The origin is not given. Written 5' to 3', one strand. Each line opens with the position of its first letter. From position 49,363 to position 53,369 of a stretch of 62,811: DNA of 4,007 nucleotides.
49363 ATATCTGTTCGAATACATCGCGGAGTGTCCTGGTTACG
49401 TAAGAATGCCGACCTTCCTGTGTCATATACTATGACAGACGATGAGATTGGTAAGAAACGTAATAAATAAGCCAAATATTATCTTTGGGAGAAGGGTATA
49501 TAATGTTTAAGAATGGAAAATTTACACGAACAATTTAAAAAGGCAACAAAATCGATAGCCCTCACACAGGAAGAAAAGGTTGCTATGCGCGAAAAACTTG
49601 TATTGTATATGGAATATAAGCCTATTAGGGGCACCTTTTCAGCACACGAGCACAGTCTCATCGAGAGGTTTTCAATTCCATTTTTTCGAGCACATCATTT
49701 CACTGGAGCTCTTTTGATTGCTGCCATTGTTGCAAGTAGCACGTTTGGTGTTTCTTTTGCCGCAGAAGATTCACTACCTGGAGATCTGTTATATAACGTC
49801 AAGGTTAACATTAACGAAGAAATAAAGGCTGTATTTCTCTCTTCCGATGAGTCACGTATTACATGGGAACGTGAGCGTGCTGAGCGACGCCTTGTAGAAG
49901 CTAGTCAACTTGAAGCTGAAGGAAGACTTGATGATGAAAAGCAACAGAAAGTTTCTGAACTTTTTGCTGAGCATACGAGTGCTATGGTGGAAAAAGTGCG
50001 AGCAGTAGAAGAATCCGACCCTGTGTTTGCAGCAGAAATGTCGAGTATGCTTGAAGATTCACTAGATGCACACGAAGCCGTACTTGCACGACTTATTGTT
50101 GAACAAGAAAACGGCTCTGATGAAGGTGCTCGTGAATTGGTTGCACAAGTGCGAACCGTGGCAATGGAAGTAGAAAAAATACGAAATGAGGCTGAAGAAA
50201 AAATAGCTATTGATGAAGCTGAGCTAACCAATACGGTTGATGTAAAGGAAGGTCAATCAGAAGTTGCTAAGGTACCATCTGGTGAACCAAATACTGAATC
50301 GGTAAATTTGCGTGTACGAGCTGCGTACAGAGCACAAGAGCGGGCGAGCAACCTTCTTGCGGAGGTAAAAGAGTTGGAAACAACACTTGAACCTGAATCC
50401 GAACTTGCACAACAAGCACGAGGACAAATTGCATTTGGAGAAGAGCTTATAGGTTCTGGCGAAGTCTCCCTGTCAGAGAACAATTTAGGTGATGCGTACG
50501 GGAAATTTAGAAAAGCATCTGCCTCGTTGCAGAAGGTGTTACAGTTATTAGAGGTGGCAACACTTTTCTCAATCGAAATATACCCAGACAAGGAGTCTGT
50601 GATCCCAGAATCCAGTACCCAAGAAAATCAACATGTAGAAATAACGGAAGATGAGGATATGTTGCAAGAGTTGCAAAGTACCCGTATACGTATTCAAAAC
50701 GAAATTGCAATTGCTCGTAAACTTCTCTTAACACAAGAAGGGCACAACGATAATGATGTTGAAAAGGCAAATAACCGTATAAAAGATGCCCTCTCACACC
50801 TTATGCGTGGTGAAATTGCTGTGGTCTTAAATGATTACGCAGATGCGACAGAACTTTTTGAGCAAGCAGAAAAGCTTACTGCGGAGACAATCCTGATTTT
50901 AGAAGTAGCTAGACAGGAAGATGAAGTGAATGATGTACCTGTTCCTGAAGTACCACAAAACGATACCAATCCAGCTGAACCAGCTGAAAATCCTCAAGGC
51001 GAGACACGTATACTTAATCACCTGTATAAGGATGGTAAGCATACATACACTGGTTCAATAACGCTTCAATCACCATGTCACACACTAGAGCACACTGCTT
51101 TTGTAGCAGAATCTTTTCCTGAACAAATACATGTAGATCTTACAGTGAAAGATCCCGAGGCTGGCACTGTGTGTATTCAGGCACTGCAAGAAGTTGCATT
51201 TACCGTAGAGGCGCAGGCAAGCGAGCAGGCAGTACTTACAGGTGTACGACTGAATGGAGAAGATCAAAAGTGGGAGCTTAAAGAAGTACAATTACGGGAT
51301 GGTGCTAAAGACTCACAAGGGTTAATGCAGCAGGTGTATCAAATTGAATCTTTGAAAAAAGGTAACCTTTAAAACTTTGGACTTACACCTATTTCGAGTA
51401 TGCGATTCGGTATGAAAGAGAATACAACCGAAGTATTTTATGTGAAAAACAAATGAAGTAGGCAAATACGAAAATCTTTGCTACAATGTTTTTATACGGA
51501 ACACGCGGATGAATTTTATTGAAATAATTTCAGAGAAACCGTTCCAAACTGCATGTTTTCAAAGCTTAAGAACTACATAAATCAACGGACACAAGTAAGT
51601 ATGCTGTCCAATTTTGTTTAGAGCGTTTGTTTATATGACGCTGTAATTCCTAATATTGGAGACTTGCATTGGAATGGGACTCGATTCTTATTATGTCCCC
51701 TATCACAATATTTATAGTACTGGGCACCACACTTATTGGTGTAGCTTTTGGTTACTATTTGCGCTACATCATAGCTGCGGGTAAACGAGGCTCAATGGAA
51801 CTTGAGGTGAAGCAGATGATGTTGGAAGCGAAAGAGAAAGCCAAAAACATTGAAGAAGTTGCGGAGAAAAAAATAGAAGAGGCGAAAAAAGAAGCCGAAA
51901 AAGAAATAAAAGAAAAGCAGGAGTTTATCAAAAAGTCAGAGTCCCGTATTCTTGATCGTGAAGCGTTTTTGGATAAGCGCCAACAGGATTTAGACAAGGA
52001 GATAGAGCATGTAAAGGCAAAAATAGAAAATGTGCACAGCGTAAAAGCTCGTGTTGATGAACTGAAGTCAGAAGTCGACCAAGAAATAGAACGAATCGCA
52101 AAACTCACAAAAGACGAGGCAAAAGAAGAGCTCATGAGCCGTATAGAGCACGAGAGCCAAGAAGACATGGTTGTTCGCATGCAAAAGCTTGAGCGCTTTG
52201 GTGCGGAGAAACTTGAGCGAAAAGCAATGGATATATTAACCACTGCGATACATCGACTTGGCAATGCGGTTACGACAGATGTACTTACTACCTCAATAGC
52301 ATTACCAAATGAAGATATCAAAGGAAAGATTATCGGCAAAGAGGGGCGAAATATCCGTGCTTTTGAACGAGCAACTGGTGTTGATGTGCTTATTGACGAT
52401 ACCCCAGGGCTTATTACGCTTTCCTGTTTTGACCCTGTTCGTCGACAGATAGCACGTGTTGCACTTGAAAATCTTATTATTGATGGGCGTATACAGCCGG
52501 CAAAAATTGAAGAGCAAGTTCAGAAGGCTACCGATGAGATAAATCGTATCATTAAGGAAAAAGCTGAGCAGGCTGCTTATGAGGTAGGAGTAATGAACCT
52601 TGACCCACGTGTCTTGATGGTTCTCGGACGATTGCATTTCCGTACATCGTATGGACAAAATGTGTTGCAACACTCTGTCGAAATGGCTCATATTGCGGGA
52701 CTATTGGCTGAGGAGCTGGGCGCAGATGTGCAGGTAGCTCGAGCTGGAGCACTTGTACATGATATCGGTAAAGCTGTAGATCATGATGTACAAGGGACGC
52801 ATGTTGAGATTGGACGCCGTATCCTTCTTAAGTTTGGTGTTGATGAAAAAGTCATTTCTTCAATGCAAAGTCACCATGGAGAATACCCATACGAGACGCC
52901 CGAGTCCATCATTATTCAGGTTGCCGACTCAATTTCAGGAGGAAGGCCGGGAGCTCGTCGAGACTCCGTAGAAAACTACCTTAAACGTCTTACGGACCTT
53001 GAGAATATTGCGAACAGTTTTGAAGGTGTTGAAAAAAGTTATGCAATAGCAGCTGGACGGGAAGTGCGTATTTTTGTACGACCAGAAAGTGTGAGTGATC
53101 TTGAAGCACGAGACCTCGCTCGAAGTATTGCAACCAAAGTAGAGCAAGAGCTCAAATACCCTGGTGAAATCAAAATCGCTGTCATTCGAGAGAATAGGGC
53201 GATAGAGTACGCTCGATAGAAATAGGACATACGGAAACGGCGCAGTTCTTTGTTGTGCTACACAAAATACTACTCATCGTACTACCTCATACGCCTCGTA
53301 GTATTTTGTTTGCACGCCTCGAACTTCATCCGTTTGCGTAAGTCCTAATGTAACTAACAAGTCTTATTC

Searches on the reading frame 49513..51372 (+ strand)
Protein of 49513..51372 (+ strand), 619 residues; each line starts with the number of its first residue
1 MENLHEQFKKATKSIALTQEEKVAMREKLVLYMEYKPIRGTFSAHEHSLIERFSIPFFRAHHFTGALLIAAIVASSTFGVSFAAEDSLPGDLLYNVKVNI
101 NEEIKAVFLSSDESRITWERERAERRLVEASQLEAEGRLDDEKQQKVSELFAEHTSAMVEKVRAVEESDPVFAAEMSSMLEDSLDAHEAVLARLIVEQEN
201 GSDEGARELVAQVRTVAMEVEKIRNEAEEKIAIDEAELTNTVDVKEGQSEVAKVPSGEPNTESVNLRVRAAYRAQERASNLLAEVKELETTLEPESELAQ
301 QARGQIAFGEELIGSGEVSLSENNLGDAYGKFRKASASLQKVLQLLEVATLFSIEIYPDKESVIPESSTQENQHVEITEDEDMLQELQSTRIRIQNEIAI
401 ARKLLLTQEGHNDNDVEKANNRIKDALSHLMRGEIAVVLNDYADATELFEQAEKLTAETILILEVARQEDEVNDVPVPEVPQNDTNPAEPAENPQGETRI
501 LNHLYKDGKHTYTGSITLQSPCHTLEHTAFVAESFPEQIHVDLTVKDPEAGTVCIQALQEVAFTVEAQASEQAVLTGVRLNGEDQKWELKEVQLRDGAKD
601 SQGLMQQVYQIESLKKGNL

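Call 19: search_protein_families(library=pfam, max_evalue=0.001, proteins=[window:49513-51372:+])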
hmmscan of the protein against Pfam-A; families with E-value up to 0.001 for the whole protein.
window:49513-51372:+ (619 aa): 1 family
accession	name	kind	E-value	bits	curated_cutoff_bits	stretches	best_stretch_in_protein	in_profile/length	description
PF18915.5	DUF5667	-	0.00038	21.2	27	1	87-167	2-80/99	Domain of unknown function (DUF5667)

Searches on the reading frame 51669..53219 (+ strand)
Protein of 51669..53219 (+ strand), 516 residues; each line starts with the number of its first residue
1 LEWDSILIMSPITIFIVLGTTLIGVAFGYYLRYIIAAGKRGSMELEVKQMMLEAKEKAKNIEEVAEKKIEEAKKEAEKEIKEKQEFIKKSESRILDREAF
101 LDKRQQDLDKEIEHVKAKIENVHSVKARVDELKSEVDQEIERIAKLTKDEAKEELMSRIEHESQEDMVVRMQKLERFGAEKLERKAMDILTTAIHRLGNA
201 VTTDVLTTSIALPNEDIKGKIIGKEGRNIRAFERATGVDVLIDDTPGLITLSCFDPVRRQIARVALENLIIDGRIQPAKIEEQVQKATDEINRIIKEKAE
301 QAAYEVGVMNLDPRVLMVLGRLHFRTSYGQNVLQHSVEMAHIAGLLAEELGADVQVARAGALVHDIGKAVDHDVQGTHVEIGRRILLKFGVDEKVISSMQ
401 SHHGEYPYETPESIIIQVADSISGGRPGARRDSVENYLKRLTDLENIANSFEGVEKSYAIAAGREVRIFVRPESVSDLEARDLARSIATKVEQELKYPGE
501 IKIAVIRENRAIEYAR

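Call 19: search_protein_families(library=pfam, max_evalue=0.001, proteins=[window:51669-53219:+])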
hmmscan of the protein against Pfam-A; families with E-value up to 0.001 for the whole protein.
window:51669-53219:+ (516 aa): 3 families
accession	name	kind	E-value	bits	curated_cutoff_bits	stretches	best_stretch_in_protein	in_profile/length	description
PF12072.13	RNase_Y_N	-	2.4e-25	89.6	32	1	14-197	3-197/201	RNase Y N-terminal region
PF01966.28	HD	-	3.1e-19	69.8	22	1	332-423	1-114/116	HD domain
PF00013.35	KH_1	-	1.2e-06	28.6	21.5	1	208-266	2-64/66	KH domain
